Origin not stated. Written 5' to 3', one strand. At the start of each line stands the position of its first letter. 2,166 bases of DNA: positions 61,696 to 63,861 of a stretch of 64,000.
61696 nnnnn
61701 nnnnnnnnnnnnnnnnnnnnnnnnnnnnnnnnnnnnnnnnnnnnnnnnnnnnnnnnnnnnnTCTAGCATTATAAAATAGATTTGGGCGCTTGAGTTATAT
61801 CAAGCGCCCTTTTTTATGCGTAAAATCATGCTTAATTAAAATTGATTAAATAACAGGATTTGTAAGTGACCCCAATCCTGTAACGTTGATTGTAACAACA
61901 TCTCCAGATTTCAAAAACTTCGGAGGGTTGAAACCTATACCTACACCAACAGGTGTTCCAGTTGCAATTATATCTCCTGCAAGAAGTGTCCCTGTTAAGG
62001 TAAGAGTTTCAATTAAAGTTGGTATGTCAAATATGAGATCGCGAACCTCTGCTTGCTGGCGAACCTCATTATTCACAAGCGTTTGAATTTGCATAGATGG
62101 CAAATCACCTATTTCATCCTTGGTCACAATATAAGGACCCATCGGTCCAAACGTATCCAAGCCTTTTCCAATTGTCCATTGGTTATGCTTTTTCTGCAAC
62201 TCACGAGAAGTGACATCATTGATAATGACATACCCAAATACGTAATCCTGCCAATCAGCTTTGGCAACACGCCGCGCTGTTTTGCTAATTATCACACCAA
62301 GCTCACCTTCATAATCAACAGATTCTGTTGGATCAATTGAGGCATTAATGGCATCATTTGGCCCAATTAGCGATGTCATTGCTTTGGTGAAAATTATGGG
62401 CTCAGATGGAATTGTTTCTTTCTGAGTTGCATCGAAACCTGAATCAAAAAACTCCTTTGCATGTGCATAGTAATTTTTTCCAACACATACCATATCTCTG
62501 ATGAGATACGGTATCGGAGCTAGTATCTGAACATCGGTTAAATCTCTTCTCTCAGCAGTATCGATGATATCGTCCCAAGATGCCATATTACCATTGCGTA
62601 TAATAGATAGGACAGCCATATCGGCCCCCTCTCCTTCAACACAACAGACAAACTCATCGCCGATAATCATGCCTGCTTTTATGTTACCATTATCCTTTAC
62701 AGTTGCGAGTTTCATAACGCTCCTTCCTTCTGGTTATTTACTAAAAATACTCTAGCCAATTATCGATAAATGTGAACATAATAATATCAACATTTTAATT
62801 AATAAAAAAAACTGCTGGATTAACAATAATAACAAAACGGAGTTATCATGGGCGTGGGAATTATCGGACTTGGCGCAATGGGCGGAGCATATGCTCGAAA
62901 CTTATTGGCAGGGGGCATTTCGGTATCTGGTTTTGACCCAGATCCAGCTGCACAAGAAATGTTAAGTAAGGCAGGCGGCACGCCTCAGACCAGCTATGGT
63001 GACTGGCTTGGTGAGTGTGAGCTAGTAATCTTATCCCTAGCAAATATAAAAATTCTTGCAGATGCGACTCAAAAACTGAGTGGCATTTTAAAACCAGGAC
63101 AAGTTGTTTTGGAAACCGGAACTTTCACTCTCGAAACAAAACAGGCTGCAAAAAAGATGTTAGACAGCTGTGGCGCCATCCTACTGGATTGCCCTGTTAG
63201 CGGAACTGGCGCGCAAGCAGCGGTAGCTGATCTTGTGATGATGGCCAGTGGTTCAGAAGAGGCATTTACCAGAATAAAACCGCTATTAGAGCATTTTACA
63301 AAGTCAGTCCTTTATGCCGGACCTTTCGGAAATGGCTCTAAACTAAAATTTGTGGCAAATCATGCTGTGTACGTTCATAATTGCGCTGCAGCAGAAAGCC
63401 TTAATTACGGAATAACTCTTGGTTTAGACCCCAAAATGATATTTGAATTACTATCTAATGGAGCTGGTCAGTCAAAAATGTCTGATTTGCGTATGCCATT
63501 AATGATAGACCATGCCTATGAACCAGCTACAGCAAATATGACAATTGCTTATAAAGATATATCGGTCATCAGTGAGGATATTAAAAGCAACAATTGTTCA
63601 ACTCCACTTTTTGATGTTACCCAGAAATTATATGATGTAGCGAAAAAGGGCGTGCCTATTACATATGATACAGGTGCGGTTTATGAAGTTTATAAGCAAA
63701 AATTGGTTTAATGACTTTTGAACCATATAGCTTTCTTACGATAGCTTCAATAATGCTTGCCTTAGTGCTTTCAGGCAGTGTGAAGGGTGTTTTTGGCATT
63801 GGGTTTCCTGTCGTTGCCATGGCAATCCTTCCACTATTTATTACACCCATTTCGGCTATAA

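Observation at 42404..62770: Five exact copies of the palindrome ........, all intergenic: candidate operator of a distributed catabolic regulon with no regulator in sight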

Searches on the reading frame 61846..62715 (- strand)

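Call 38: search_protein_families(library=ncbifam, proteins=[window:61846-62715:-], max_evalue=0.00001)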
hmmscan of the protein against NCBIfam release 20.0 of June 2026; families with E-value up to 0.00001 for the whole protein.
window:61846-62715:- (289 aa): 6 families
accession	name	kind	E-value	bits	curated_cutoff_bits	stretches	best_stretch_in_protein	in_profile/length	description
NF053535.1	DhyDRhmHlse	equivalog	9.2e-54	182.7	500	1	1-287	1-277/284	2,4-didehydro-3-deoxy-L-rhamnonate hydrolase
TIGR02303.1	HpaG-C-term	equivalog_domain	3.3e-43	147.9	276.4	1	51-288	21-242/245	4-hydroxyphenylacetate degradation bifunctional isomerase/decarboxylase, C-terminal subunit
NF011750.0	PRK15203.1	equivalog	9.6e-34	116.9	811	1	70-288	220-422/429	4-hydroxyphenylacetate degradation bifunctional isomerase/decarboxylase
NF007967.0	PRK10691.1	equivalog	6.4e-28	97.6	201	1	69-280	13-211/219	fumarylacetoacetate hydrolase family protein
TIGR02305.1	HpaG-N-term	equivalog_domain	2e-27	96.1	228.65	1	91-288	18-205/205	4-hydroxyphenylacetate degradation bifunctional isomerase/decarboxylase, N-terminal subunit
NF009399.0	PRK12764.1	equivalog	1e-24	87.4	444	1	96-280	35-211/501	fumarylacetoacetate hydrolase family protein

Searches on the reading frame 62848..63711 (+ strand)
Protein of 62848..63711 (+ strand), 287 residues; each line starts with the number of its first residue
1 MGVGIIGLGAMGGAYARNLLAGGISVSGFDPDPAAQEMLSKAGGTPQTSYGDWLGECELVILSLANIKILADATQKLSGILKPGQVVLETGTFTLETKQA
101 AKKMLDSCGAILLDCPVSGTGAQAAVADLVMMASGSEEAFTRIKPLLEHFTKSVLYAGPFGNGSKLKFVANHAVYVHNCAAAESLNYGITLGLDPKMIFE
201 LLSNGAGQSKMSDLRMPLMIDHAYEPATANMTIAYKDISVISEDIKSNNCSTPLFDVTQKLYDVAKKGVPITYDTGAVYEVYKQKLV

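Call 17: find_encoding_contigs(protein=window:62848-63711:+, flank=10000, max_places=4)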
Protein window:62848-63711:+ (287 aa): 22 contigs read that carry it; 4 places shown.
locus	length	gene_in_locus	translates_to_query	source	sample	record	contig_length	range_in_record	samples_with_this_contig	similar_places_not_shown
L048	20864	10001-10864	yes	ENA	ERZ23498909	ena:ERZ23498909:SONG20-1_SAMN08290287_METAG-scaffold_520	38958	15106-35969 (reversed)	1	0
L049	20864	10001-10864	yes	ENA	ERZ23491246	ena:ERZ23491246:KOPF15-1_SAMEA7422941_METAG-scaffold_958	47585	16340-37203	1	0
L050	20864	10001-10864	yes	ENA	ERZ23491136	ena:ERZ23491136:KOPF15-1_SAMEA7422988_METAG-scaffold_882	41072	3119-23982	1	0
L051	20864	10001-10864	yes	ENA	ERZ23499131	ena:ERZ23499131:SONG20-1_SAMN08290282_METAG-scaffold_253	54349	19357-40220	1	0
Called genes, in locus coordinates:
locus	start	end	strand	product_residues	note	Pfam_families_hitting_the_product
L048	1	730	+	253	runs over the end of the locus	PF00106:adh_short, PF08659:KR, PF13561:adh_short_C2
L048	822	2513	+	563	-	PF00920:ILVD_EDD_N, PF24877:ILV_EDD_C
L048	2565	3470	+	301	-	PF00892:EamA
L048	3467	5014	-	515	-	PF00501:AMP-binding, PF13193:AMP-binding_C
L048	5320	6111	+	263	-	PF00005:ABC_tran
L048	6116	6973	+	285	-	PF00528:BPD_transp_1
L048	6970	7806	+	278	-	PF00528:BPD_transp_1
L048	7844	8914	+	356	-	PF09084:NMT1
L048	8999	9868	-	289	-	PF01557:FAA_hydrolase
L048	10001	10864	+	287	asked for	PF03446:NAD_binding_2, PF14833:NAD_binding_11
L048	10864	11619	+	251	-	PF01925:TauE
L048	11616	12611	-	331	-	PF01408:GFO_IDH_MocA, PF02894:GFO_IDH_MocA_C, PF22725:GFO_IDH_MocA_C3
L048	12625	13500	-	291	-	PF02826:2-Hacid_dh_C (weak), PF03446:NAD_binding_2, PF03807:F420_oxidored (weak), PF14833:NAD_binding_11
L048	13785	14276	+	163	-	PF01613:Flavin_Reduct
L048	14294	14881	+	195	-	PF02627:CMD (weak)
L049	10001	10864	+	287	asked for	PF03446:NAD_binding_2, PF14833:NAD_binding_11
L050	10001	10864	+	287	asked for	PF03446:NAD_binding_2, PF14833:NAD_binding_11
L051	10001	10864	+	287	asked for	PF03446:NAD_binding_2, PF14833:NAD_binding_11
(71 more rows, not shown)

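Call 38: search_protein_families(library=ncbifam, proteins=[window:62848-63711:+], max_evalue=0.00001)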
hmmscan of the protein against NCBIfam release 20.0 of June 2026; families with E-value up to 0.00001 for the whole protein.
window:62848-63711:+ (287 aa): 10 families
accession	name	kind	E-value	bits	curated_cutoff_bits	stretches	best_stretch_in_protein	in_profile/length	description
NF043037.1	ThreonDh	equivalog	8.1e-46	156.8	350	1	3-282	5-287/297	L-threonate dehydrogenase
TIGR01692.1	HIBADH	equivalog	3.6e-33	115.1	291.6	1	6-282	2-287/288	3-hydroxyisobutyrate dehydrogenase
NF008592.0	PRK11559.1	equivalog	1.7e-30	106.3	397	1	1-278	3-282/296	2-hydroxy-3-oxopropionate reductase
TIGR01505.1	tartro_sem_red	equivalog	1.8e-29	102.9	340.75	1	3-266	2-267/291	2-hydroxy-3-oxopropionate reductase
NF012005.0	PRK15461.1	equivalog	1.7e-24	86.5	348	1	3-284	4-288/298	sulfolactaldehyde 3-reductase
NF007161.0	PRK09599.1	subfamily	7.4e-22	77.9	271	1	1-186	1-192/302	NADP-dependent phosphogluconate dehydrogenase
NF011633.0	PRK15059.1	equivalog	4.4e-19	68.8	451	1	1-264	1-265/292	2-hydroxy-3-oxopropionate reductase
TIGR00872.1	gnd_rel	equivalog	9e-18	64.5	297.2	1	1-186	1-190/299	phosphogluconate dehydrogenase (NAD(+)-dependent, decarboxylating)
NF006765.0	PRK09287.1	equivalog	4.4e-11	42.3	413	1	3-175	6-191/476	NADP-dependent phosphogluconate dehydrogenase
TIGR00873.1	gnd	equivalog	1.8e-07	30.4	426.7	1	3-175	2-187/467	decarboxylating NADP(+)-dependent phosphogluconate dehydrogenase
